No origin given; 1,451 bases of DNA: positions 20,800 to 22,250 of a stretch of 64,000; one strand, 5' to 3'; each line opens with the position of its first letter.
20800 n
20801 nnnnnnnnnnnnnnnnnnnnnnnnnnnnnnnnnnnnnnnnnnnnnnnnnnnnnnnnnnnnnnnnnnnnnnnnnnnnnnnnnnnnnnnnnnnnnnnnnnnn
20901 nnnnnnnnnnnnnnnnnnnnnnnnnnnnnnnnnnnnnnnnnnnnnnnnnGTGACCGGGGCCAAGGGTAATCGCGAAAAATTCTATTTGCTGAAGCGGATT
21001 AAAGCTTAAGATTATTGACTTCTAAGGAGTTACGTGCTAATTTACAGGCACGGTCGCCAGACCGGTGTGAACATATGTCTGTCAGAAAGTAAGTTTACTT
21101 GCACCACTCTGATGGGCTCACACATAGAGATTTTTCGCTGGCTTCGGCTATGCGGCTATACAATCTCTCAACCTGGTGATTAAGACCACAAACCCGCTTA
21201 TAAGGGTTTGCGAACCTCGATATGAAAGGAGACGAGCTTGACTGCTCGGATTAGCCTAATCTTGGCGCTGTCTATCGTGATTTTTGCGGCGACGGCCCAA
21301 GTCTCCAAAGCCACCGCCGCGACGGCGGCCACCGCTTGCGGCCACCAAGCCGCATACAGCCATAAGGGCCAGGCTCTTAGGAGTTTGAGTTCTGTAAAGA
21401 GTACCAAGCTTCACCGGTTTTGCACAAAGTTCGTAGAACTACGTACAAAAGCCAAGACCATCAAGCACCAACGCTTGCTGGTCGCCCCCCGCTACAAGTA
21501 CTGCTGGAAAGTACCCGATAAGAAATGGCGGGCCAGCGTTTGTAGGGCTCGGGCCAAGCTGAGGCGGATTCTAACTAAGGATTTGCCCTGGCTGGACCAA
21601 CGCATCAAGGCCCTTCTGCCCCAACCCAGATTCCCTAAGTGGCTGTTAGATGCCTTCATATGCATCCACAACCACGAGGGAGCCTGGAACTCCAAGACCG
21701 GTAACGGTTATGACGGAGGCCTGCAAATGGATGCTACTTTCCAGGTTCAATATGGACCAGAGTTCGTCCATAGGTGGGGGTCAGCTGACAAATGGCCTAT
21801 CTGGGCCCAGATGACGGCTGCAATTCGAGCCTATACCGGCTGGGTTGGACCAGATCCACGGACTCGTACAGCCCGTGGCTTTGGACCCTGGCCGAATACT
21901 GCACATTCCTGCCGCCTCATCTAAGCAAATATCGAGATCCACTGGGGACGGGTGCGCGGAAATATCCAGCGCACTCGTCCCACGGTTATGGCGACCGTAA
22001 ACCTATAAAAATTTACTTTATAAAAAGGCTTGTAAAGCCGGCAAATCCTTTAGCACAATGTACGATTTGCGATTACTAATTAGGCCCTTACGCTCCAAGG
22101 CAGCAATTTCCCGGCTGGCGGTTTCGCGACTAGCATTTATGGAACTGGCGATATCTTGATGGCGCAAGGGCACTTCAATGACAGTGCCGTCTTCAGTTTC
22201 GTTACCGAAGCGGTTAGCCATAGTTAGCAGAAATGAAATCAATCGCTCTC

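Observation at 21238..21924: Actinobacterial-type Rpf (resuscitation-promoting factor)-like muralytic domain in a CPR-like genome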

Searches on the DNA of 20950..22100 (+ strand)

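Call 44: search_rna_families(source=window, start=20950, end=22100, threshold=evalue, max_evalue=5)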
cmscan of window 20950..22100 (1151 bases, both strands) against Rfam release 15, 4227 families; matches with E-value up to 5: 2.
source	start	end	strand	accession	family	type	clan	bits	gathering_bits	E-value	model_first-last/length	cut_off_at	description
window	21622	21691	-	RF00904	mir-392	Gene; miRNA;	-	18.9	62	1.6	1-75/75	no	mir-392 microRNA precursor family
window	21943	22074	+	RF02578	tsr25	Gene; sRNA;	-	15.7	63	1.3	1-181/181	no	S. aureus tsr25 small RNA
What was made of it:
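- On ydaO / c-di-AMP riboswitch (for the leader): There is none at E<=5 in 20950-22100 (call 44).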

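Call 59: build_rna_model(alignment_id=A5)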
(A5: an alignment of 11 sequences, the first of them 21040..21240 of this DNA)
Model R1 built from alignment A5 (11 sequences, 324 columns); structure: RNAalifold consensus.
model positions 204; base pairs 36; branch points 1; effective number of sequences 4.79; information 0.59 bits per position. Calibrated on 0.2 Mb of random sequence (short: E-values are rough).
structure used (alignment columns):
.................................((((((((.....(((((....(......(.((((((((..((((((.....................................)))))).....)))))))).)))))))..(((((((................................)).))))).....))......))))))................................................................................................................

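Call 61: search_with_rna_model(model_id=R1, sources=[window, L002, L003, L004, L005, L006, L007, L008, L009, L010, L011, L012, L013, L014, L015, L016, L017, L018, L019, L020, L021, L022, L023, L024, L025, L026, L027, L028, L029, L030, L031, L032, L033, L034, L035, L036, L037, L038, L039, L040, L041, L042, L043, L044, L045, L046, L047, L048, L049, L050, L051, L052, L053, L054, L055, L056, L057, L058, L059, L060, L061, L062, L063, L064, L065, L066, L067, L068, L069, L070, L071, L072, L073, L074, L075, L076, L077, L078, L079, L080, L081, L082, L083, L086, L087, L088, L089, L090, L091, L092, L093, L094, L095, L096, L097, L098, L099], max_evalue=1)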
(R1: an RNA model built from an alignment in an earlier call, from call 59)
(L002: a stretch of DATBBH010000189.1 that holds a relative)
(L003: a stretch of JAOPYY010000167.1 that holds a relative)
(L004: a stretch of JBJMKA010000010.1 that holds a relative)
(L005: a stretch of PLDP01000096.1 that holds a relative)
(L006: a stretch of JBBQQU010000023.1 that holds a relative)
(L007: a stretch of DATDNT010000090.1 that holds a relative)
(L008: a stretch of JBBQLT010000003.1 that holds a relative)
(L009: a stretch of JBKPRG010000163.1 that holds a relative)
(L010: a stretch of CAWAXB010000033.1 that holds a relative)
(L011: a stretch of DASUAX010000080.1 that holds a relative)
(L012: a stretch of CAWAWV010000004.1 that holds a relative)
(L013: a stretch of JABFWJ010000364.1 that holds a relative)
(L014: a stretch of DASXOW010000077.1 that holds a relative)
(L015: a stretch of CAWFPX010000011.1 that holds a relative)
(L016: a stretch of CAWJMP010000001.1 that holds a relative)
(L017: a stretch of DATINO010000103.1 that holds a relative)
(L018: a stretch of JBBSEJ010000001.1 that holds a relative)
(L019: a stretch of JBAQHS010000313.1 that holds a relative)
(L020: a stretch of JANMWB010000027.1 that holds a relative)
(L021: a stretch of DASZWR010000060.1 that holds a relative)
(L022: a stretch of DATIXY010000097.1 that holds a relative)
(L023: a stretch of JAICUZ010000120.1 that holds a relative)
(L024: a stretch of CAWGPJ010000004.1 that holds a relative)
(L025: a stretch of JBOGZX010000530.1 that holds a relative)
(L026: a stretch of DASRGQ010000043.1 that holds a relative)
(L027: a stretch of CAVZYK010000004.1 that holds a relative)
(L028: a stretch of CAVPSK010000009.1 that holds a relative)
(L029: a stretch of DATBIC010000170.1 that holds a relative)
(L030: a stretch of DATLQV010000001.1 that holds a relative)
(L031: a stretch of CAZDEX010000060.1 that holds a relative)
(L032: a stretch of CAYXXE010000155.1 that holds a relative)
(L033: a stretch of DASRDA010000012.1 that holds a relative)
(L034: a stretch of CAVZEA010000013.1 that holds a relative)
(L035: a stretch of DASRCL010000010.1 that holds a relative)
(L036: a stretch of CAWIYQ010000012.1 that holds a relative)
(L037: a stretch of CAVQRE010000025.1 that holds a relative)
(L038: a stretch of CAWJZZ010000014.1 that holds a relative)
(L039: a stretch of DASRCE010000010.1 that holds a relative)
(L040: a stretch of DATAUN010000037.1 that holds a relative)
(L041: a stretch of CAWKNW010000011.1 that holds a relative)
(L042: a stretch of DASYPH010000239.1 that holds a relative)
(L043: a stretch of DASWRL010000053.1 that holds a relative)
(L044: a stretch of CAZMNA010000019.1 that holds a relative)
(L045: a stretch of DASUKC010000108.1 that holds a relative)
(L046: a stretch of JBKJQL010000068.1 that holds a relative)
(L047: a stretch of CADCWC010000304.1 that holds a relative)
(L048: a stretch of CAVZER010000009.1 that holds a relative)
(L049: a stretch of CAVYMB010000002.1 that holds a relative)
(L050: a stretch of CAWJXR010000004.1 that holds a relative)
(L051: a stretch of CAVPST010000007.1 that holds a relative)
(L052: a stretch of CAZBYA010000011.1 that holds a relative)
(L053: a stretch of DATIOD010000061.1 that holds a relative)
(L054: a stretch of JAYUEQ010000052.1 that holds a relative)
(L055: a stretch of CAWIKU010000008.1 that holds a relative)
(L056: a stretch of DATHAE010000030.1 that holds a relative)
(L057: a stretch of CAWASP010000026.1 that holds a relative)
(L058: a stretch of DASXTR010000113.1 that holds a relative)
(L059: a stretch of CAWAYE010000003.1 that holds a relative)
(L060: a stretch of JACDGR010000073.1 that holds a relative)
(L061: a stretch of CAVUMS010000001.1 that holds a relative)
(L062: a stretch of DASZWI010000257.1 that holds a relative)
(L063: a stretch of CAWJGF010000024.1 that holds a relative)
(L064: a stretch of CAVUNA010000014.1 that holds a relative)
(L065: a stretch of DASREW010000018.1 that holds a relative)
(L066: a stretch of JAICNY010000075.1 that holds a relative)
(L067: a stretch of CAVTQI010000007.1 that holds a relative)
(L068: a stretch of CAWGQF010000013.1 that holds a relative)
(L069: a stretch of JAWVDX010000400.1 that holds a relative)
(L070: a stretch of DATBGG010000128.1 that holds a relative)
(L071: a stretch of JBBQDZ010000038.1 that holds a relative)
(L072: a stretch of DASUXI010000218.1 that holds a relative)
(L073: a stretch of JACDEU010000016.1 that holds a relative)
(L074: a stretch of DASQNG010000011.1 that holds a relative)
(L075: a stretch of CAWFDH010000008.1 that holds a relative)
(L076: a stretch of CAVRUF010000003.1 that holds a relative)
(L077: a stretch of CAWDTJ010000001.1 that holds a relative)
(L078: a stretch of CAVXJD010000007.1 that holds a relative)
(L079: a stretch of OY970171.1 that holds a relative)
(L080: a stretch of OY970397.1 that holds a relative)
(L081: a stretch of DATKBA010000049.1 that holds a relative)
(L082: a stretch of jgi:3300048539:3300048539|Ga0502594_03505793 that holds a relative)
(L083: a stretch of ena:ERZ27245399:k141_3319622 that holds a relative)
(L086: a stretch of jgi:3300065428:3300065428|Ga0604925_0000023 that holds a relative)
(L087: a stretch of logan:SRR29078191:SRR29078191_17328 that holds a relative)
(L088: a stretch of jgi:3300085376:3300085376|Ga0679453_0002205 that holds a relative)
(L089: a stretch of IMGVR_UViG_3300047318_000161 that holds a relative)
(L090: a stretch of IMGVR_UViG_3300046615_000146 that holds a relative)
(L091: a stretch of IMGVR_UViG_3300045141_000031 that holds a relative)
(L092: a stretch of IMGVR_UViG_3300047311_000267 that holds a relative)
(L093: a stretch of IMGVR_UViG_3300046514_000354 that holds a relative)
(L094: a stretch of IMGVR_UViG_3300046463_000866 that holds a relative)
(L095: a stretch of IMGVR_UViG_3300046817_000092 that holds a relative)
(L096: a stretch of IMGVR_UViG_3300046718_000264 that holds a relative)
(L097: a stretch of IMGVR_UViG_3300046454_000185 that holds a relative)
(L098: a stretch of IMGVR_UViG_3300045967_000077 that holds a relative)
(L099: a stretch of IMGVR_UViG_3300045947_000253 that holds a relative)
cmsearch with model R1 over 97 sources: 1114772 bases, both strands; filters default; matches with E-value up to 1: 5.
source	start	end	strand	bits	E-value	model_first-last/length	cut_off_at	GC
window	21039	21240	+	172.6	4.8e-42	1-204/204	no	0.47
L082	2627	2834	+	166.9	1.4e-40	1-204/204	no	0.45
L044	1246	1486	+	132.8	8.8e-32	1-204/204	no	0.49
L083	5801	6003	+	124.5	1.2e-29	1-204/204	no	0.5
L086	5736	5965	+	109.3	9.8e-26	1-204/204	no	0.47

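Call 62: search_with_rna_model(model_id=R1, sources=[L100, L101, L102, L103, L104, L105, L106, L107, L108, L109, L110, L111, L112, L113, L114, L115, L116, L117, L118, L119, L120, L121, L122, L123, L124, L125, L126, L127, L128, L129, L130, L131, L132, L133, L134, L135, L136, L137, L138, L139, L140, L141, L142, L143, L144, L145, L146, L147, L148, L149, L150, L151, L152, L153, L154, L155, L156, L157, L158, L159, L160, L161, L162, L163, L164, L165, L166, L167, L168, L169, L170, L171, L172, L173, L174, L175, L176, L177, L178, L179, L180, L181, L182, L183, L184, L185, L186, L187, L188, L189, L190, L191, L192, L193, L194, L195, L196, L197, L198, L199], max_evalue=1)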
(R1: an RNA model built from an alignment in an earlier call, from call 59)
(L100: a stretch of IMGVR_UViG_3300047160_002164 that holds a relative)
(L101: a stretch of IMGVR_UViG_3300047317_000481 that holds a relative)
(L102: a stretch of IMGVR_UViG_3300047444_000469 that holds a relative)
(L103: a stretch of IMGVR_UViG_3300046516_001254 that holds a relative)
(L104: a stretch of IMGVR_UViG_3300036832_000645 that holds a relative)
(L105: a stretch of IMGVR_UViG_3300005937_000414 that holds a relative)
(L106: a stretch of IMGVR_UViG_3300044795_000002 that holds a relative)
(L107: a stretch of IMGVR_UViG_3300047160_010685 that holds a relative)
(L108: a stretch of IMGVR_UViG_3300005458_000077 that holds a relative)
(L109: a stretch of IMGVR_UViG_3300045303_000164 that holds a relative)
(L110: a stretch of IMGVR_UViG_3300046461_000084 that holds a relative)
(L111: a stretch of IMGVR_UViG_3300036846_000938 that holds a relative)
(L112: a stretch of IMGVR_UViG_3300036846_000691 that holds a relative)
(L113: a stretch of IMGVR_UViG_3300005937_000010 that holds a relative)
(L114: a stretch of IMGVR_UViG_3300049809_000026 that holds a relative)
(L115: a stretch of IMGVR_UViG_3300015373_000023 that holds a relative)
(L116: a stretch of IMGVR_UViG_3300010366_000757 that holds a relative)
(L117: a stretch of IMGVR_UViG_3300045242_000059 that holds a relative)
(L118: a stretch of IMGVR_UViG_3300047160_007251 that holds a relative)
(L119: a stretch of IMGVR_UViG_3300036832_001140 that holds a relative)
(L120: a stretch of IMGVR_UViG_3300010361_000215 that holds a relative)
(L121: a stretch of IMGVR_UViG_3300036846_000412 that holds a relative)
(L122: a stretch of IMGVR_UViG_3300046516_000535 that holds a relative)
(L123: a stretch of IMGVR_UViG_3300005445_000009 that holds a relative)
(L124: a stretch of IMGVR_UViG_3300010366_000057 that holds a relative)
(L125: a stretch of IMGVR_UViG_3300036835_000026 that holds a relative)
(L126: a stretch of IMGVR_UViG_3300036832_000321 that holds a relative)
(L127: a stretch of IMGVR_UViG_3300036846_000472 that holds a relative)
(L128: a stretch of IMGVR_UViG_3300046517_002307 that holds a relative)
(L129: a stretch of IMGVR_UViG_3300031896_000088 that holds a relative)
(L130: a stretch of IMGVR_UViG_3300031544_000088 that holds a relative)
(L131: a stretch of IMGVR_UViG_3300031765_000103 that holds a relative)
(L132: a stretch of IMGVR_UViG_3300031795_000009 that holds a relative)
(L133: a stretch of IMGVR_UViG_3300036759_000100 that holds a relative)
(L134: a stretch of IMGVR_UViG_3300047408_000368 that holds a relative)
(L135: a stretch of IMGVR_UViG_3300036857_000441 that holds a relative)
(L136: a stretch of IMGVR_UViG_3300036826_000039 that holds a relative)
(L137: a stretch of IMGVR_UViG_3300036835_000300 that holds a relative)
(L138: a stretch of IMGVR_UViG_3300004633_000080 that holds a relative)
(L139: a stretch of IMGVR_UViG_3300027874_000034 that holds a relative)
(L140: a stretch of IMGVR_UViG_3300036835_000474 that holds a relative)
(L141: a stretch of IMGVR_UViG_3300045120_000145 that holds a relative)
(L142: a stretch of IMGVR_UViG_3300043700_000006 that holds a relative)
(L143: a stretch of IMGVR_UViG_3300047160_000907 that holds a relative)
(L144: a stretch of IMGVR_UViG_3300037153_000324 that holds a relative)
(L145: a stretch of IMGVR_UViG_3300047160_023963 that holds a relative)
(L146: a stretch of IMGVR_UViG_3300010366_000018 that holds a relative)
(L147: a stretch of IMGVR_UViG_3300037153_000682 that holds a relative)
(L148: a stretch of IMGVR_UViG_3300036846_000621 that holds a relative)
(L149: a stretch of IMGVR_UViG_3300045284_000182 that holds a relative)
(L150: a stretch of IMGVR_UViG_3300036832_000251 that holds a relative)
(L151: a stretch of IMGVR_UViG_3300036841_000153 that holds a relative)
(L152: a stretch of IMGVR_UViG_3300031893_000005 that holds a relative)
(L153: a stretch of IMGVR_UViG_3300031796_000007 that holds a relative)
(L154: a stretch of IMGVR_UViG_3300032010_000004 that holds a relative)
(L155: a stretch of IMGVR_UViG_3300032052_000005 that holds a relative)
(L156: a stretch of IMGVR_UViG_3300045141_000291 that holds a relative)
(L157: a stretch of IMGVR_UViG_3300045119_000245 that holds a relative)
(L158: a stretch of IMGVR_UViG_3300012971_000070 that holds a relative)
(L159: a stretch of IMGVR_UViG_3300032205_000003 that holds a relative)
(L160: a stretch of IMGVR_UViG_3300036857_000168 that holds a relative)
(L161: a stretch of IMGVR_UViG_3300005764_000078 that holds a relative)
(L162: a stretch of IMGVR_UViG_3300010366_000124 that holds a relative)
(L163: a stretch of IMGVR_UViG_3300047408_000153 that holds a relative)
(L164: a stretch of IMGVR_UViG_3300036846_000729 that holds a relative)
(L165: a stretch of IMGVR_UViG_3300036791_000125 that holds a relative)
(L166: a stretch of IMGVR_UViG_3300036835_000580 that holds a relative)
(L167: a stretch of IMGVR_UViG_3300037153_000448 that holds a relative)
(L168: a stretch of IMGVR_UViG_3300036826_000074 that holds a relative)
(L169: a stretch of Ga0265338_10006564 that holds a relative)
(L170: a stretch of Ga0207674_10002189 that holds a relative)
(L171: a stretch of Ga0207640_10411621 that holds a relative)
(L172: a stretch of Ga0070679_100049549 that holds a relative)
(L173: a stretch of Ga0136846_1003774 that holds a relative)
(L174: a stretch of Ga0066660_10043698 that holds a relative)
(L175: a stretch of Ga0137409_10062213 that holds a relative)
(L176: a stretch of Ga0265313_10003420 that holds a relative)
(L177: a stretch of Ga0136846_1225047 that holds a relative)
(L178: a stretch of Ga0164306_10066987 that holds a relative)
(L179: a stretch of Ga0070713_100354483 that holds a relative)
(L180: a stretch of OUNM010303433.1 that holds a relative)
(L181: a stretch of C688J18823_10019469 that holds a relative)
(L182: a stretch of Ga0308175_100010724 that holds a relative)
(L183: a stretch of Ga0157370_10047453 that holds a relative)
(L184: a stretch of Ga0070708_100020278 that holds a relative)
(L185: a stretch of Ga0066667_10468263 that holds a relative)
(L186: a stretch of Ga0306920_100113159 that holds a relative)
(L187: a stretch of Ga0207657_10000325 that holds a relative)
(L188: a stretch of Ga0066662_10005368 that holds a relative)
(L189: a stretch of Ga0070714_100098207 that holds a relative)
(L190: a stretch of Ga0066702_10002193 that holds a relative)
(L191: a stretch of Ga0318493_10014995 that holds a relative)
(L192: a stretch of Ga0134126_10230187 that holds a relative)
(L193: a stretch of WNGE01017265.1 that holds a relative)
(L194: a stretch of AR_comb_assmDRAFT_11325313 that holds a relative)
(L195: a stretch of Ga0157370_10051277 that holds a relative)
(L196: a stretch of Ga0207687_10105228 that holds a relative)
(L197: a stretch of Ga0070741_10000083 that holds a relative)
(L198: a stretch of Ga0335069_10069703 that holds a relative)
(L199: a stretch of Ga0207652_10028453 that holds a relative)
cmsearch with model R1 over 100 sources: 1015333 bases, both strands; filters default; matches with E-value up to 1: 4.
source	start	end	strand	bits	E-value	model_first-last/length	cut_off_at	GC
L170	2678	2877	+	168.4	5.2e-41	1-204/204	no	0.52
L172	1184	1394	+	157.3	3.8e-38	1-204/204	no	0.5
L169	2726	2928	+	124.5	1.1e-29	1-204/204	no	0.5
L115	5156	5235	+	14.4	0.24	1-204/204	no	0.41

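Call 80: search_with_rna_model(model_id=R1, sources=[L200, L201, L202, L203, L204, L205, L206, L207, L208, L209, L210, L211, L212, L213, L214, L215, L216, L217, L218, L219, L220, L221, L222, L223, L224, L225, L226, L227, L228, L229, L230, L231, L232, L233, L234, L235, L236, L237, L238, L239, L240, L241, L242, L243, L244, L245, L246, L247, L248, L249, L250, L251, L252, L253, L254, L255], max_evalue=1, show_alignments=1)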
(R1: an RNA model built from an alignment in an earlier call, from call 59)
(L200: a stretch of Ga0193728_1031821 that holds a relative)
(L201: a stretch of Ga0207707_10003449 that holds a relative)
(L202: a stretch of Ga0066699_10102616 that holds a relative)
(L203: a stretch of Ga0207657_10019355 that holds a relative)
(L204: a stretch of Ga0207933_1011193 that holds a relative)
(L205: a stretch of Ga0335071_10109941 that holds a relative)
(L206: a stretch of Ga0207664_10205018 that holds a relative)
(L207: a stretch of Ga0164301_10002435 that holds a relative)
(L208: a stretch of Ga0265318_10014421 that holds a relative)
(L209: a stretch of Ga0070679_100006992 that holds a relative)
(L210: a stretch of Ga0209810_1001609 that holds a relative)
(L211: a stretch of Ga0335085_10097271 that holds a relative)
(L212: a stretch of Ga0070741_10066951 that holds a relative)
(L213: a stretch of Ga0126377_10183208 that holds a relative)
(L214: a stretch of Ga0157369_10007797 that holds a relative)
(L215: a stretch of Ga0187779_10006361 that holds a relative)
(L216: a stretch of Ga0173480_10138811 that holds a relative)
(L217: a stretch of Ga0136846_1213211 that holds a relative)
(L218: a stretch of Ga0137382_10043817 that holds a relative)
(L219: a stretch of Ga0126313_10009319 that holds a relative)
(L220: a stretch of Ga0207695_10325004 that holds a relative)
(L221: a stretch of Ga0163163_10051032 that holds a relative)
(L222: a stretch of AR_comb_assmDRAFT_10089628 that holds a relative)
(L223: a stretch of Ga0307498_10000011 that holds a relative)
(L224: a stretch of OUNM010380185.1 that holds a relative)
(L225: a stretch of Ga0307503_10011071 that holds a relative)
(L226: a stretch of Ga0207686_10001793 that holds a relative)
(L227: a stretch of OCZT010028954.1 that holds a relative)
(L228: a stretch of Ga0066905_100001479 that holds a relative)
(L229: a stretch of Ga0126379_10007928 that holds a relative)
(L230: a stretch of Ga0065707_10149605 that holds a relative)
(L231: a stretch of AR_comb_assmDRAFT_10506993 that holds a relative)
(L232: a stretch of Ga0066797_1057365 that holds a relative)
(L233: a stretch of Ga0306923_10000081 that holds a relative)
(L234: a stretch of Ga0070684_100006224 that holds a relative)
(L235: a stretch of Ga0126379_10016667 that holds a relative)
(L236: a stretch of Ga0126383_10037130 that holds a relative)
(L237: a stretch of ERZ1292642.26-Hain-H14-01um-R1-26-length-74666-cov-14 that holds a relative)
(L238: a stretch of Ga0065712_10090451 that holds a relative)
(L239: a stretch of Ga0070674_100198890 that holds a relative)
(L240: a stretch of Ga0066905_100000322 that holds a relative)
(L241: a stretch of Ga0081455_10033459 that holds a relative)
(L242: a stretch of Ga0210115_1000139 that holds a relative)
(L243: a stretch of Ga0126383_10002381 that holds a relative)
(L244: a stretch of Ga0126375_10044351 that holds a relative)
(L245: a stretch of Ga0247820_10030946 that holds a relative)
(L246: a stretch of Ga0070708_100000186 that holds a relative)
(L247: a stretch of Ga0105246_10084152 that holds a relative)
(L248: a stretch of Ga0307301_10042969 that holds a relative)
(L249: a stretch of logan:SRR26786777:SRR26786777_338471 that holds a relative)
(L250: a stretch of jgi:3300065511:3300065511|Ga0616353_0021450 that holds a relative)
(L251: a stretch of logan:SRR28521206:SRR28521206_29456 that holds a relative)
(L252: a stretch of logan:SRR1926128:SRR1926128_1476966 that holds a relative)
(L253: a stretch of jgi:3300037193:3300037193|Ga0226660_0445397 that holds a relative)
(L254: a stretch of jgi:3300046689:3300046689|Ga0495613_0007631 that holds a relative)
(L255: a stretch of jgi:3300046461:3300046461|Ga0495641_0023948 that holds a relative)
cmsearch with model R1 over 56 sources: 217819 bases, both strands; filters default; matches with E-value up to 1: 5.
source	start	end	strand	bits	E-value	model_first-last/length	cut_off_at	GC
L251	1737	1946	+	160.9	9.8e-40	1-204/204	no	0.51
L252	1287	1471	+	151.7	2.3e-37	1-204/204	no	0.48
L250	2242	2456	+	145.3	9.9e-36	1-204/204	no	0.48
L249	2802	3003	+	137.1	1.3e-33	1-204/204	no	0.55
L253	574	773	+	100.4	3.8e-24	1-204/204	no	0.52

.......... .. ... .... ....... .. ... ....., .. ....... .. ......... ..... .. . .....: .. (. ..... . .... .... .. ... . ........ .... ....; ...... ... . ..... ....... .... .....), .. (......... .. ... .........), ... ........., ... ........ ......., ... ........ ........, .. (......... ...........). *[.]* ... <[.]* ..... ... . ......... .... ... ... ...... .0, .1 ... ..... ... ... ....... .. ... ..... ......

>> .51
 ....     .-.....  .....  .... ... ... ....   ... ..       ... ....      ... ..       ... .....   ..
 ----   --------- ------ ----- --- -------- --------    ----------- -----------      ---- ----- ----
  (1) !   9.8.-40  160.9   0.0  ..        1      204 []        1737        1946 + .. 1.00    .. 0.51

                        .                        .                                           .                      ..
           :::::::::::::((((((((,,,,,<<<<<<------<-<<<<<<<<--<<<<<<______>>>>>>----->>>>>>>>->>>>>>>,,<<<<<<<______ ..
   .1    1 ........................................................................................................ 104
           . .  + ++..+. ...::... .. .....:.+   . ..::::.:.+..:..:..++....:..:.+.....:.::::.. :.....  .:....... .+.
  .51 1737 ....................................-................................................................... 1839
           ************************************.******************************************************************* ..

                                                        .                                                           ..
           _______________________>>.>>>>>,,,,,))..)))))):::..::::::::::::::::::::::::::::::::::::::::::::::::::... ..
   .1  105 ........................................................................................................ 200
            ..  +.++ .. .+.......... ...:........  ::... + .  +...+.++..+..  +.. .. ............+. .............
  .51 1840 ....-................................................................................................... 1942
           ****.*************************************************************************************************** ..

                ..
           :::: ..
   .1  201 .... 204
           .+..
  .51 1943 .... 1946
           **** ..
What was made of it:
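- On Structured cis-regulatory RNA (riboswitch-like leader): The element is found only upstream of the 12 Saccharibacteria orthologues, in about 2.3 Mb of loci searched (calls 61, 62, 80).
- Tried and rejected: Leader in Thermoleophilia or viral loci, or elsewhere in the window: absent (calls 61, 62, 80).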

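Call 82: search_rna_families(sources=[L253, L252, L044, L250], threshold=evalue, max_evalue=1)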
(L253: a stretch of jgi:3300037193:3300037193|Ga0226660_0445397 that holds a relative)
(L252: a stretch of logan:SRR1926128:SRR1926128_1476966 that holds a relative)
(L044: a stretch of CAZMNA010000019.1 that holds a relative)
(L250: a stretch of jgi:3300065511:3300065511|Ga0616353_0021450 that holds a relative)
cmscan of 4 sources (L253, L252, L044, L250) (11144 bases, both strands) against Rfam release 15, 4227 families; matches with E-value up to 1: 2.
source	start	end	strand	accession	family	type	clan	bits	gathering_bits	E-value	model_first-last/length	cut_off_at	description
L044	2091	2232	+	RF01867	CC2171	Gene; sRNA;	-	32.6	75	0.00067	1-159/159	no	caulobacter sRNA CC2171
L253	1438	1498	-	RF01811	PtaRNA1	Gene; antitoxin;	-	24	47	0.34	1-72/72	no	Plasmid transferred anti-sense RNA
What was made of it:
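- On ydaO / c-di-AMP riboswitch (for the leader): There is none at E<=1 in four orthologous loci (call 82).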
